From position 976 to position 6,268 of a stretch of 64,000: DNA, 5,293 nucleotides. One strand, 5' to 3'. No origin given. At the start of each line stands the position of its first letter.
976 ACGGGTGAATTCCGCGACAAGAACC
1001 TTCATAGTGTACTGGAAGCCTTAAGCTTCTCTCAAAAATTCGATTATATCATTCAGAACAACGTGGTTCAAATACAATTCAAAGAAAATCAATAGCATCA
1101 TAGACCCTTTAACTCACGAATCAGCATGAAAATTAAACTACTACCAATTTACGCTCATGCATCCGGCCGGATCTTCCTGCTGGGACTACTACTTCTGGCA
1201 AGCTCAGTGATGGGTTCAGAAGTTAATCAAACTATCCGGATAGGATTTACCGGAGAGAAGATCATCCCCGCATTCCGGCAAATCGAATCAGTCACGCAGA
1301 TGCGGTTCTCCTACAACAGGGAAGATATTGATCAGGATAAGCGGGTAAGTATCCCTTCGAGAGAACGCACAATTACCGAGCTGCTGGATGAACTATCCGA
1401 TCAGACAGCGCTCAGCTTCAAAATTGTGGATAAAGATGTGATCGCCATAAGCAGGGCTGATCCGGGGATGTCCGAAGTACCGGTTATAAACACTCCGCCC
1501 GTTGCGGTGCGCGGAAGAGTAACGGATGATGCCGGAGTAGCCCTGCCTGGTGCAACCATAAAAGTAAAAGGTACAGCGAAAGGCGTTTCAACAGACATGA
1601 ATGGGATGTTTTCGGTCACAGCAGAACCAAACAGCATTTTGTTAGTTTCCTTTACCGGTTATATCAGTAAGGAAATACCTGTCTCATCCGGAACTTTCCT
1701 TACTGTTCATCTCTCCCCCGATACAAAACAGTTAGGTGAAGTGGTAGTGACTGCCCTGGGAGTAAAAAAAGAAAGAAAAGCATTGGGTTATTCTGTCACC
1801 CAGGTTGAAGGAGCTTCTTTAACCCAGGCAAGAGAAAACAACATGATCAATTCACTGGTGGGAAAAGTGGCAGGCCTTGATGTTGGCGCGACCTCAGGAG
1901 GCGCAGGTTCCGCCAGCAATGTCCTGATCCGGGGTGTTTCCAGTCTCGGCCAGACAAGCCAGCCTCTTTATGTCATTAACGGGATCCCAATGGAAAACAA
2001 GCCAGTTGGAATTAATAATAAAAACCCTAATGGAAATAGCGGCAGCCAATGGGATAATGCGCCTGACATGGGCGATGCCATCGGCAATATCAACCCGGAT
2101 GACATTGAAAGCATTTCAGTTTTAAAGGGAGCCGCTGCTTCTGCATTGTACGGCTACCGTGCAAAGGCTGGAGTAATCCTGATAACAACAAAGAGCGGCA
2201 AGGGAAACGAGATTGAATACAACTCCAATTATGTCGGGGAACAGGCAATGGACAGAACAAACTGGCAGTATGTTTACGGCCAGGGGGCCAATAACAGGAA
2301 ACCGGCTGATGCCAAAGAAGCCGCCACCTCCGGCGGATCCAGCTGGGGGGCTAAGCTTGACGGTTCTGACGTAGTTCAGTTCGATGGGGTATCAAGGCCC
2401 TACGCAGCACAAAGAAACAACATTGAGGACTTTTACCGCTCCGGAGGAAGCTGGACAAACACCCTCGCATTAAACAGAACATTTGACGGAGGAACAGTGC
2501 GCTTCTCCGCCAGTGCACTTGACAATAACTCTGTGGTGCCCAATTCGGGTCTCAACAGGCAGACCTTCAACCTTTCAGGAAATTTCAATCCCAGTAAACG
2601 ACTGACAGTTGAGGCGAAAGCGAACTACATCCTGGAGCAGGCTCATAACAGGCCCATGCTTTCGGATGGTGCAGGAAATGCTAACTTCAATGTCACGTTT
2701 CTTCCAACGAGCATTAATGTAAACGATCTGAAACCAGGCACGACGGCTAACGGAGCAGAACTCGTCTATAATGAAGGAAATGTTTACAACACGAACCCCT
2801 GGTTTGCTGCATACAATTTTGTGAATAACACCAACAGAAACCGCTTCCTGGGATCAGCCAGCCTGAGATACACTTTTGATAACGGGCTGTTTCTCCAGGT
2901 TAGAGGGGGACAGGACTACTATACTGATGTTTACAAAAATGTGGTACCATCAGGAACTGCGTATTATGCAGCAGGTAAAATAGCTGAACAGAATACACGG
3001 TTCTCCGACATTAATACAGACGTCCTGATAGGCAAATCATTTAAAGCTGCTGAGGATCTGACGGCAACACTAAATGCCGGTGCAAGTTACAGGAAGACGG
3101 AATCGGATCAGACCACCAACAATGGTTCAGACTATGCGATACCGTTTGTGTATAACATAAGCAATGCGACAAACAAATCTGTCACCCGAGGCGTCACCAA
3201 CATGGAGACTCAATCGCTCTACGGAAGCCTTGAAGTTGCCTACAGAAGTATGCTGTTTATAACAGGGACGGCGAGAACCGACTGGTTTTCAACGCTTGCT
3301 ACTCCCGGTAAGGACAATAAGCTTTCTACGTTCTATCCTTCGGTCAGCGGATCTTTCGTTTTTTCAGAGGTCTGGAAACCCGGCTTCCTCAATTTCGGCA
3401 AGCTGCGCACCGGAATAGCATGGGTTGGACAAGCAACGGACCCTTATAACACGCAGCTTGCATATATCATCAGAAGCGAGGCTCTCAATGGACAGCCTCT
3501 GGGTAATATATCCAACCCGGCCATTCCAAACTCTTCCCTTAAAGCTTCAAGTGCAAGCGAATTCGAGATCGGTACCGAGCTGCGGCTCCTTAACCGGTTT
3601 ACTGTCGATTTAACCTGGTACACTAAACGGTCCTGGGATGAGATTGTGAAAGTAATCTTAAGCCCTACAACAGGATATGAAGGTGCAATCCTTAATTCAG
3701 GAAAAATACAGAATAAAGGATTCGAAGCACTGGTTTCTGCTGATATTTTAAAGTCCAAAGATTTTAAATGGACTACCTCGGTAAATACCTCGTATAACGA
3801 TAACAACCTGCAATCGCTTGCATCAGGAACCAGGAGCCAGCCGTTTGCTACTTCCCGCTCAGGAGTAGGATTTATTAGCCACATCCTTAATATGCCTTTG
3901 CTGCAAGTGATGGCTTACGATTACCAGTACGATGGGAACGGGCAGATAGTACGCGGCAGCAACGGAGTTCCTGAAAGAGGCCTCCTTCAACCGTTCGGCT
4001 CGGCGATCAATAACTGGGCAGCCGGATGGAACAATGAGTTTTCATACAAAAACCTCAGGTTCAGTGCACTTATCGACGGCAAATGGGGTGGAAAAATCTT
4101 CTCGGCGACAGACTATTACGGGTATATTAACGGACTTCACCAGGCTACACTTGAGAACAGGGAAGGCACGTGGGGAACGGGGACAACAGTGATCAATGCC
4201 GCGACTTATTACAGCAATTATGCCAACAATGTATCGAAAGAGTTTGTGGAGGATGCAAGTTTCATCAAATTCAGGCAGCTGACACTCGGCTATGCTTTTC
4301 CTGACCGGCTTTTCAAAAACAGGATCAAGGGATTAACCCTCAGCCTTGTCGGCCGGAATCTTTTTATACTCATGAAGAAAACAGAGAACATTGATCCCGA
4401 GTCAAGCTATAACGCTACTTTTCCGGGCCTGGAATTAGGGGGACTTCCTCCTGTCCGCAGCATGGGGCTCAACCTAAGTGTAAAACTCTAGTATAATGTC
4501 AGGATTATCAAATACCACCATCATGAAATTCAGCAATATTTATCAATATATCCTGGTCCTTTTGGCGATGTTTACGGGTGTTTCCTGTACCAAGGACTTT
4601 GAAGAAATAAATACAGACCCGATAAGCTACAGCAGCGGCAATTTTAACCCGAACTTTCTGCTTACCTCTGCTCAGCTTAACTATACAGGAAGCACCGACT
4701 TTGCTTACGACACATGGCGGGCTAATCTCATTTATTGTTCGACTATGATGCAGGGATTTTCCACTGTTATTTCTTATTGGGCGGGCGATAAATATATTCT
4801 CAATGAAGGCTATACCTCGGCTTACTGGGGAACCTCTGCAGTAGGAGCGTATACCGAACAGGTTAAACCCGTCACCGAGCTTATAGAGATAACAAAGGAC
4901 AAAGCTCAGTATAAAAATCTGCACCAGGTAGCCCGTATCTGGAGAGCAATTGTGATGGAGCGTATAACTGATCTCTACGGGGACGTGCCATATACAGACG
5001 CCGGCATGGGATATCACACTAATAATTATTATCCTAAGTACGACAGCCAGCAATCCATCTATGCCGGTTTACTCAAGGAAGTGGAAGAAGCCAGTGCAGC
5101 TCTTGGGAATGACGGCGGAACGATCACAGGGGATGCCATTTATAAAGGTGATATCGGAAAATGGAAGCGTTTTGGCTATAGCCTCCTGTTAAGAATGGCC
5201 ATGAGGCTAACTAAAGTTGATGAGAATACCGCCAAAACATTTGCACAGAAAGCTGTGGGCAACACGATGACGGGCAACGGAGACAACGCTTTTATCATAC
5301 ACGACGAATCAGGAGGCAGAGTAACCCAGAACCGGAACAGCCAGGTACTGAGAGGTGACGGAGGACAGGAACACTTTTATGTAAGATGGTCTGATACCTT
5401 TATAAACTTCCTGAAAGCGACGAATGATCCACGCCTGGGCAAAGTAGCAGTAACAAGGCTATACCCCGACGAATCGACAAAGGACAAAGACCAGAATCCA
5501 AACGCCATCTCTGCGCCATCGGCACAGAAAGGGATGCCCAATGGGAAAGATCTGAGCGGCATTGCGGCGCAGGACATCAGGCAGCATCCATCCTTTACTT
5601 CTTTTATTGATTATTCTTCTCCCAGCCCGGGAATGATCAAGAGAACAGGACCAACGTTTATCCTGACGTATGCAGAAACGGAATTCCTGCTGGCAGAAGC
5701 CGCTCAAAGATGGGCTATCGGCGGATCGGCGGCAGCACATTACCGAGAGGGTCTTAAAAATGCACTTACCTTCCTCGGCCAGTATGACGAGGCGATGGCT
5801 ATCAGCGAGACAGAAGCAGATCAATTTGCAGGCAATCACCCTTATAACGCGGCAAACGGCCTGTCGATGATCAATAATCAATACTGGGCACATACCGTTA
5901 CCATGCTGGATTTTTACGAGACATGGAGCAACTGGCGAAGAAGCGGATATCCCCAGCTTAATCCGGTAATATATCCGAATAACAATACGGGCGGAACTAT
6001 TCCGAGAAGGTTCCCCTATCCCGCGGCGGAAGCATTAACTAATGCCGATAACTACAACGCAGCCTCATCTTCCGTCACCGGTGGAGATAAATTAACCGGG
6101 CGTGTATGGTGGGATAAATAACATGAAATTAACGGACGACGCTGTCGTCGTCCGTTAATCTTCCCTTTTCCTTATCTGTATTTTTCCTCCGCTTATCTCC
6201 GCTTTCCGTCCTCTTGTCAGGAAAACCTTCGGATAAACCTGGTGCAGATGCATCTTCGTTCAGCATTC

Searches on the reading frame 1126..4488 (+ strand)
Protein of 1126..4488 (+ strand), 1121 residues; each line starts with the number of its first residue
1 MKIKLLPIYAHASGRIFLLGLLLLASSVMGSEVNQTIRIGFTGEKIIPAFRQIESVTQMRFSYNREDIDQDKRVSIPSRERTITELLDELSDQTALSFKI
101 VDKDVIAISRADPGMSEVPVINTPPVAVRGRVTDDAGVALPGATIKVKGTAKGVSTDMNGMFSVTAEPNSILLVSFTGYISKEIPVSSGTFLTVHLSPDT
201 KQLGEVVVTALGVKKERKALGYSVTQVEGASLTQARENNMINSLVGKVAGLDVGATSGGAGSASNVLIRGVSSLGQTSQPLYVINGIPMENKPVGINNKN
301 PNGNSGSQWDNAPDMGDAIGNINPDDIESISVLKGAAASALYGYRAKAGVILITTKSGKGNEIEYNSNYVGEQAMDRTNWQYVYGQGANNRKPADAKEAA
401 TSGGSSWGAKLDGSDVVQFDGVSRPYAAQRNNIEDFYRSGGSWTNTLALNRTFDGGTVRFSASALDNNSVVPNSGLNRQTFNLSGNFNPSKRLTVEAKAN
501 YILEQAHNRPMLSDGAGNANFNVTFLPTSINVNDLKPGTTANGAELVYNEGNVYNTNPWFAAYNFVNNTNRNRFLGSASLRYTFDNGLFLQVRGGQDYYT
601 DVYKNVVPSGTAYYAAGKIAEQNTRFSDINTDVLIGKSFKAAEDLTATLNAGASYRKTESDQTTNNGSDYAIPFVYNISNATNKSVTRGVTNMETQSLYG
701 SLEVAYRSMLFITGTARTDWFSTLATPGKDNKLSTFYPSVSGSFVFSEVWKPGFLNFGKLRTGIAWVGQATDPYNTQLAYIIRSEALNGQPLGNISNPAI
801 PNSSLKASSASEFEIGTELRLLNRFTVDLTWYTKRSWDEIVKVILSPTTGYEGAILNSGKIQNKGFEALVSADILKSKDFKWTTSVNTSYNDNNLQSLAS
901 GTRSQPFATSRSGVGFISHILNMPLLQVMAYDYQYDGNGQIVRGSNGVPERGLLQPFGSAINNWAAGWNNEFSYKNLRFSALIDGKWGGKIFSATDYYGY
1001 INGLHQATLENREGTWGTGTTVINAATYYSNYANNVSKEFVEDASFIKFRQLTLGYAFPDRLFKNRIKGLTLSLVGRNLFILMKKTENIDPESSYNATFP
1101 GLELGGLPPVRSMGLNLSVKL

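Call 71: search_protein_families(library=pfam, proteins=[window:1126-4488:+], max_evalue=0.00001)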
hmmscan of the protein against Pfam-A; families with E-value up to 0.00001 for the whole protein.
window:1126-4488:+ (1121 aa): 4 families
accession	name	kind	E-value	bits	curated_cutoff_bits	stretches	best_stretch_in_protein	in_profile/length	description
PF07715.20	Plug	-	6.1e-16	59.3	23.9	1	220-350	5-107/107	TonB-dependent Receptor Plug Domain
PF13715.12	CarbopepD_reg_2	-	1.3e-14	54.4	32.2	1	128-208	1-88/88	CarboxypepD_reg-like domain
PF00593.30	TonB_dep_Rec_b-barrel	-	9.1e-13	49.3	27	1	528-1079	21-436/436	TonB dependent receptor-like, beta-barrel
PF13620.12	CarboxypepD_reg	-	8.6e-08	32.9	32.3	1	128-193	2-76/82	Carboxypeptidase regulatory-like domain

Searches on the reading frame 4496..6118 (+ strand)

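Call 71: search_protein_families(library=pfam, proteins=[window:4496-6118:+], max_evalue=0.00001)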
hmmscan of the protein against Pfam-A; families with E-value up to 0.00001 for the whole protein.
window:4496-6118:+ (541 aa): 2 families
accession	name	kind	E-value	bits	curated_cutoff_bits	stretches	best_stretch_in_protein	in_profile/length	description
PF12771.13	SusD-like_2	-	2.7e-67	227.9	27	1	50-509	7-415/415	Starch-binding associating with outer membrane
PF12741.13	SusD-like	-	1.5e-52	179.7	27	1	76-540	42-495/495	Susd and RagB outer membrane lipoprotein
